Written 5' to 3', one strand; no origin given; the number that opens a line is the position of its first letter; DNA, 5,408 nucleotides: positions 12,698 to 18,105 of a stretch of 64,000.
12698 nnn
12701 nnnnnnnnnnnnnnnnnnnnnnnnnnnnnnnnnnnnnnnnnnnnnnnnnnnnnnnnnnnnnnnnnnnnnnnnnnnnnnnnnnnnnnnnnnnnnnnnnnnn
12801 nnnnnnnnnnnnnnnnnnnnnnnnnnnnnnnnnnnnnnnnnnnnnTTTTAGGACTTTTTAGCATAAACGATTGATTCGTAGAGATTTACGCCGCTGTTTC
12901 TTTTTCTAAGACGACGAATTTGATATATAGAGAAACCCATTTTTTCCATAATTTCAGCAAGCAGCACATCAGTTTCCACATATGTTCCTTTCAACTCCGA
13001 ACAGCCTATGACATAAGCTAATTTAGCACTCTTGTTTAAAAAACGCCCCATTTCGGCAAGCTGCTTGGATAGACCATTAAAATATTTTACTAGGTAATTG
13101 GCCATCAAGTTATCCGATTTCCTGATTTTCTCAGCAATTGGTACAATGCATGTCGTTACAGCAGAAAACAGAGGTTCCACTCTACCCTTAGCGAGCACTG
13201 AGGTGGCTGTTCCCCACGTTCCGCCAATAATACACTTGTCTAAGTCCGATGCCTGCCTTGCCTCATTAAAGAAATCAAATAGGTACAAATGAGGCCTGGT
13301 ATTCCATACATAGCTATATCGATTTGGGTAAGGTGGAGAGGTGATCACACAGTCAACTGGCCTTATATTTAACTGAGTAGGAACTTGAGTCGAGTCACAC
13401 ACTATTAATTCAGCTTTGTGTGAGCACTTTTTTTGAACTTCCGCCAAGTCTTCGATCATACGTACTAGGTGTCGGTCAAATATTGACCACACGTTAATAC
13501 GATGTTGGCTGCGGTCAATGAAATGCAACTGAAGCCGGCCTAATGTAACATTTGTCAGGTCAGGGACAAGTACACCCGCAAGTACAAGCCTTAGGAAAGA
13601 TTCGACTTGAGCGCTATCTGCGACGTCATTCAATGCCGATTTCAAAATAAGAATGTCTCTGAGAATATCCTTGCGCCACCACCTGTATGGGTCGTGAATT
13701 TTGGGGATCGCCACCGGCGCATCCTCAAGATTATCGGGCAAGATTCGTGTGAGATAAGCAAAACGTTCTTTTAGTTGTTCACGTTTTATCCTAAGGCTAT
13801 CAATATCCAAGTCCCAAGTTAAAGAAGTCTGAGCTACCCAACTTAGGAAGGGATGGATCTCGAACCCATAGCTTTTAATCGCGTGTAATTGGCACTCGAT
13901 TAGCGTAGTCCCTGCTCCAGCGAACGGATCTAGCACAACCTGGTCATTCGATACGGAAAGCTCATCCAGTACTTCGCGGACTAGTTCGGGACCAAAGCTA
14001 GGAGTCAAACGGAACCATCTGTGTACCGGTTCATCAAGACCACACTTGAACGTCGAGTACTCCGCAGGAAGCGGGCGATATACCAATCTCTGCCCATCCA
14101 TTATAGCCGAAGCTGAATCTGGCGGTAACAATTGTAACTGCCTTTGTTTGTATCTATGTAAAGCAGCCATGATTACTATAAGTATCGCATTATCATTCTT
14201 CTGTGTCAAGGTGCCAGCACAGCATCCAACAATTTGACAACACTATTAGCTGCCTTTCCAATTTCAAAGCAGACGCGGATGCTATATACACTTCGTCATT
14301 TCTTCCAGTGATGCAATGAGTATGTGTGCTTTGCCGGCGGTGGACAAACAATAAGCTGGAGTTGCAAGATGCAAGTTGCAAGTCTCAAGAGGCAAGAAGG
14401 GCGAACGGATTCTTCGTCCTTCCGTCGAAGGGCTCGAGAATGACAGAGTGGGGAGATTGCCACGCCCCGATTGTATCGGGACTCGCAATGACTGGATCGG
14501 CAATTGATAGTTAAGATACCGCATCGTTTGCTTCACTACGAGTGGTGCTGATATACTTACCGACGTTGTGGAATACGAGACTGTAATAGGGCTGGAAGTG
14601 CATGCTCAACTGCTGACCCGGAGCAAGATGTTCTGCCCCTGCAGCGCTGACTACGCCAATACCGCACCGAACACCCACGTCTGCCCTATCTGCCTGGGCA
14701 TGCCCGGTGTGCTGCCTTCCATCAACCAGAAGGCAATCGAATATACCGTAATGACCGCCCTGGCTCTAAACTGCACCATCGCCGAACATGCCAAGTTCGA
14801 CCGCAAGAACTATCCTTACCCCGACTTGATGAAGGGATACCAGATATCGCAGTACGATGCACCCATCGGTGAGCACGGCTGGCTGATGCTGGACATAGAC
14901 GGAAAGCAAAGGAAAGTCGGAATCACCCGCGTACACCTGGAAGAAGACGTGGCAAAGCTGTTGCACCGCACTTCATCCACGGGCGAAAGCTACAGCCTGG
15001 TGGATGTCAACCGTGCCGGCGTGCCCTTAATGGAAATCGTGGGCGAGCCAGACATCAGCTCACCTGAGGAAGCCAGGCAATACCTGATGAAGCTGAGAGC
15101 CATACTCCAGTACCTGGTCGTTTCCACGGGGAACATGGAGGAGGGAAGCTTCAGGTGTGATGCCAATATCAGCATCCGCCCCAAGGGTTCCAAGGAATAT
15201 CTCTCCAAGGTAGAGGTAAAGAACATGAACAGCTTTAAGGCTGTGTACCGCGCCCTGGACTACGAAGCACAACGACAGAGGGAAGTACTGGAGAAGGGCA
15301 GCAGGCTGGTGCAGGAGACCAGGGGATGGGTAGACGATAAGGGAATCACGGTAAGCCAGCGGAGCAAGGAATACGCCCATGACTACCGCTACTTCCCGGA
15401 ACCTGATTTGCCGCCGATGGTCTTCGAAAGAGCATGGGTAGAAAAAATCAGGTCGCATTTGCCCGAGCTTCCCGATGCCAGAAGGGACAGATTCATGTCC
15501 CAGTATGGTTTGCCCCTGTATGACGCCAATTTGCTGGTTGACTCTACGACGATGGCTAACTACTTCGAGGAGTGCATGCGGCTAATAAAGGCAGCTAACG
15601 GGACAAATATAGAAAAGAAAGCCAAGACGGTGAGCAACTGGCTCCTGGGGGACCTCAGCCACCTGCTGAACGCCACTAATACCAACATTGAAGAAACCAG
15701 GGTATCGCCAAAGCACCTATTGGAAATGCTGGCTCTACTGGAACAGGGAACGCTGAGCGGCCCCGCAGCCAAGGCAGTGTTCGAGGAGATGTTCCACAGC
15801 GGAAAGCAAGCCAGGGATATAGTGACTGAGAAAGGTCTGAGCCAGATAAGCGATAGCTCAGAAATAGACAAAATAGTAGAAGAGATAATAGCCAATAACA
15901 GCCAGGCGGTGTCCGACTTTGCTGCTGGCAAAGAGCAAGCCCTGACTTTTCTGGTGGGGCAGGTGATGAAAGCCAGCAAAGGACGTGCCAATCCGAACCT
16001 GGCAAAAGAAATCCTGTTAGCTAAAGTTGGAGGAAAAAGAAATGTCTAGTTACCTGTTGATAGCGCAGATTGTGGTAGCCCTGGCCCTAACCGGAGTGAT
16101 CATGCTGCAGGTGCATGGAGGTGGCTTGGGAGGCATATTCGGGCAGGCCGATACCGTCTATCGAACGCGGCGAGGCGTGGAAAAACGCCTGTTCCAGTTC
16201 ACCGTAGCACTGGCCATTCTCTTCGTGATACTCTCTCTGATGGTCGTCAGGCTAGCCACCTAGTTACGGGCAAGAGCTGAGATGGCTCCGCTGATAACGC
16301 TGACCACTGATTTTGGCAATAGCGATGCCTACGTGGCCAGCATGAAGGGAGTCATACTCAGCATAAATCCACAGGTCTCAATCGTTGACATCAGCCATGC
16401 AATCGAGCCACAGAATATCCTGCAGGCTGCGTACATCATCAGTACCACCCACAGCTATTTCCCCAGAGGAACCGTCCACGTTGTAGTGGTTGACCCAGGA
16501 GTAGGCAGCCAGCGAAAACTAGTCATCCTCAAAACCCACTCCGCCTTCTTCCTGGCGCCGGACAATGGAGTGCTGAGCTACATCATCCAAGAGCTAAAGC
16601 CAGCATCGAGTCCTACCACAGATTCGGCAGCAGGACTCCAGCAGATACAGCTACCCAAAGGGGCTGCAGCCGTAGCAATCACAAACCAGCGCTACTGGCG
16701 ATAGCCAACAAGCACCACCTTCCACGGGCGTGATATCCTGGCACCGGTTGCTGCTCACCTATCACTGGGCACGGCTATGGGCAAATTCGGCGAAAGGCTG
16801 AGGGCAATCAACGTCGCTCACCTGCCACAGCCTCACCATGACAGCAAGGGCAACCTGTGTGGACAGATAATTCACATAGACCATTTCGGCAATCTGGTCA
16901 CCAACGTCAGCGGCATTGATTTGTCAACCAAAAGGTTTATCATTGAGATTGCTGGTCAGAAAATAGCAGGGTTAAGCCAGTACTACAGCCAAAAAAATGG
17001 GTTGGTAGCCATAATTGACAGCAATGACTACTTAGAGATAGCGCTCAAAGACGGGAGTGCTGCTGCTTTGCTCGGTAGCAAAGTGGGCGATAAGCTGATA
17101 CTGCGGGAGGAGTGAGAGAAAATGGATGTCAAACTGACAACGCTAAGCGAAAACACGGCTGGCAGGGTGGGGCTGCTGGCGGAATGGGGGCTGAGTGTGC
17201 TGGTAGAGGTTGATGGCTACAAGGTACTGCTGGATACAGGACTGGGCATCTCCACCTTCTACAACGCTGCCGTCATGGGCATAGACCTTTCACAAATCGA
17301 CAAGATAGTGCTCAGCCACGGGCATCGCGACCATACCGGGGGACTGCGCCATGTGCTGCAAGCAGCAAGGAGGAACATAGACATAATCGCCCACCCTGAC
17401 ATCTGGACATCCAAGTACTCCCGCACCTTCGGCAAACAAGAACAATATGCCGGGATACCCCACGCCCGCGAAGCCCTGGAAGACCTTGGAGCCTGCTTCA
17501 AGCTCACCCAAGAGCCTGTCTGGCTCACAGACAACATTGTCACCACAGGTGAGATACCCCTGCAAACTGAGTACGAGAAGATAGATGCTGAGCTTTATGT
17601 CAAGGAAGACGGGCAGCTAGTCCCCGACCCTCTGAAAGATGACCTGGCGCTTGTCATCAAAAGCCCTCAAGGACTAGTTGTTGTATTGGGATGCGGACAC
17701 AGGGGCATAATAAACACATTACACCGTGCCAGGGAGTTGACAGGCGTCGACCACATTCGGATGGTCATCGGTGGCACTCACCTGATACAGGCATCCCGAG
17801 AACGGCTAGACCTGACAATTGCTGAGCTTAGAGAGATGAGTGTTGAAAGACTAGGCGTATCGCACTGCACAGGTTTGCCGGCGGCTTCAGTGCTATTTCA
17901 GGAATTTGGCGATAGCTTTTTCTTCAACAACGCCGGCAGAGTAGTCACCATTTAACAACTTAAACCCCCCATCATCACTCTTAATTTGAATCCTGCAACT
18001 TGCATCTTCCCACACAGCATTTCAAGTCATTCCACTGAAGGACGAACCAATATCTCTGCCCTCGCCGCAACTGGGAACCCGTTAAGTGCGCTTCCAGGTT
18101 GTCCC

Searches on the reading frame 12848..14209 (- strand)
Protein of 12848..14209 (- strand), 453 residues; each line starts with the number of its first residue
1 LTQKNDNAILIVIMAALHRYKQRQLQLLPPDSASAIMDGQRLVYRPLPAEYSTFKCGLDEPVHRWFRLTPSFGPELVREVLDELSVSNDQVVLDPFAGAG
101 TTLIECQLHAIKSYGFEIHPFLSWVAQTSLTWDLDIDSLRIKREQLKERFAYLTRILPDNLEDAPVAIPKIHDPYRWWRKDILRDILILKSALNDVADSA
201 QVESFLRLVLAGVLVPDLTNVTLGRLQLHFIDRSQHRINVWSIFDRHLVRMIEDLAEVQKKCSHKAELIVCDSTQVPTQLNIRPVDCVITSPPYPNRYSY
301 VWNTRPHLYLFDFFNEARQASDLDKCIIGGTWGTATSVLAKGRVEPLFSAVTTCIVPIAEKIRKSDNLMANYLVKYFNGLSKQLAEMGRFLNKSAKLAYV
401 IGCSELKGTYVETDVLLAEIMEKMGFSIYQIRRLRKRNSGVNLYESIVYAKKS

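Call 22: search_protein_families(library=pfam, proteins=[window:12848-14209:-], max_evalue=0.00001)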
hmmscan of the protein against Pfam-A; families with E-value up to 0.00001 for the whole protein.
window:12848-14209:- (453 aa): 1 family
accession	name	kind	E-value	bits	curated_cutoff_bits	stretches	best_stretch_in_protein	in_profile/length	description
PF01555.25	N6_N4_Mtase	-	1.8e-10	41.6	26.7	1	72-120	166-213/221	DNA methylase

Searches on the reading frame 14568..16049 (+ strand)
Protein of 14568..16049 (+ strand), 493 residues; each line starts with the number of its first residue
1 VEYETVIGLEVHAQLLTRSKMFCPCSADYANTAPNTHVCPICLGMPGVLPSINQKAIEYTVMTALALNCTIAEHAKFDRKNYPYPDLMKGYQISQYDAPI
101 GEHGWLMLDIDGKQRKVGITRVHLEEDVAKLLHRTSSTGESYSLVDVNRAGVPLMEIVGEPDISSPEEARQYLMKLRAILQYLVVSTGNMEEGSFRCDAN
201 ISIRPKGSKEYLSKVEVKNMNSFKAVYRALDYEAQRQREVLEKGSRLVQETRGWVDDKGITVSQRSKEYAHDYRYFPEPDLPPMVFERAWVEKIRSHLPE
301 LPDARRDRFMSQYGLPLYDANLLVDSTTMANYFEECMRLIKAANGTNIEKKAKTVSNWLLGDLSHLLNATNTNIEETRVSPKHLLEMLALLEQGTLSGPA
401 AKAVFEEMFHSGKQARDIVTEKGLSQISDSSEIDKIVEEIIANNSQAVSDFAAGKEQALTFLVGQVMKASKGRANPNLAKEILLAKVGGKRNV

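Call 23: search_protein_families(library=pfam, proteins=[window:14568-16049:+], max_evalue=0.00001)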
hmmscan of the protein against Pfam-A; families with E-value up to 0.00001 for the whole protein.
window:14568-16049:+ (493 aa): 2 families
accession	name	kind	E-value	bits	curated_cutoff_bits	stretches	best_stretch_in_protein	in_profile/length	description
PF02934.20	GatB_N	-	1.3e-117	392.4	23.4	1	5-292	1-277/277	GatB/GatE catalytic domain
PF02637.23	GatB_Yqey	-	5.8e-48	163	27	1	350-486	11-147/148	GatB domain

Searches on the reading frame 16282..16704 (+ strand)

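Call 23: search_protein_families(library=pfam, proteins=[window:16282-16704:+], max_evalue=0.00001)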
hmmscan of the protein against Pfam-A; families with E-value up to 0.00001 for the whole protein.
window:16282-16704:+ (140 aa): 1 family
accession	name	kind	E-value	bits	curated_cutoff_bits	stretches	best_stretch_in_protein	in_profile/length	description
PF01887.21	SAM_HAT_N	-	2.7e-44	150.9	26.3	1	5-107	1-102/145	SAM hydroxide adenosyltransferase N-terminal domain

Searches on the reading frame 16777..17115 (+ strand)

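Call 23: search_protein_families(library=pfam, proteins=[window:16777-17115:+], max_evalue=0.00001)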
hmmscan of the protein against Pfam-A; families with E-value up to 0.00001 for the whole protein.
window:16777-17115:+ (112 aa): 1 family
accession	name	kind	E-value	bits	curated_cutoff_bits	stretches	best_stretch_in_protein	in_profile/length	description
PF20257.3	SAM_HAT_C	-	2.8e-18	66.5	25.5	1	29-107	1-83/84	SAM hydroxide adenosyltransferase C-terminal domain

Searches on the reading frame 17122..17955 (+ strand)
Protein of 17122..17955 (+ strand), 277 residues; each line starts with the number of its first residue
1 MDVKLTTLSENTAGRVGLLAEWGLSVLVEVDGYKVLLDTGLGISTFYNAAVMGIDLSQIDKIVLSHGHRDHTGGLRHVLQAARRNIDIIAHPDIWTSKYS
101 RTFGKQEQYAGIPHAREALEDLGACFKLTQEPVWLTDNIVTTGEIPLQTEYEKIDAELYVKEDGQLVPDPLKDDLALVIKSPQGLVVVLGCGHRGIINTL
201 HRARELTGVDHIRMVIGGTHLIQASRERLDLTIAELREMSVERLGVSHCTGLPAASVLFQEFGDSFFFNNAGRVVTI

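Call 23: search_protein_families(library=pfam, proteins=[window:17122-17955:+], max_evalue=0.00001)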
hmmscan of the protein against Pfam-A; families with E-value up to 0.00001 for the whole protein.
window:17122-17955:+ (277 aa): 2 families
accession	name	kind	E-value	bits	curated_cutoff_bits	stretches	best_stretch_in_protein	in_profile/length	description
PF00753.33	Lactamase_B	-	1.3e-12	48.5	22.7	1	24-192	7-140/196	Metallo-beta-lactamase superfamily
PF12706.13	Lactamase_B_2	-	5.8e-08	33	27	1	34-96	2-68/200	Beta-lactamase superfamily domain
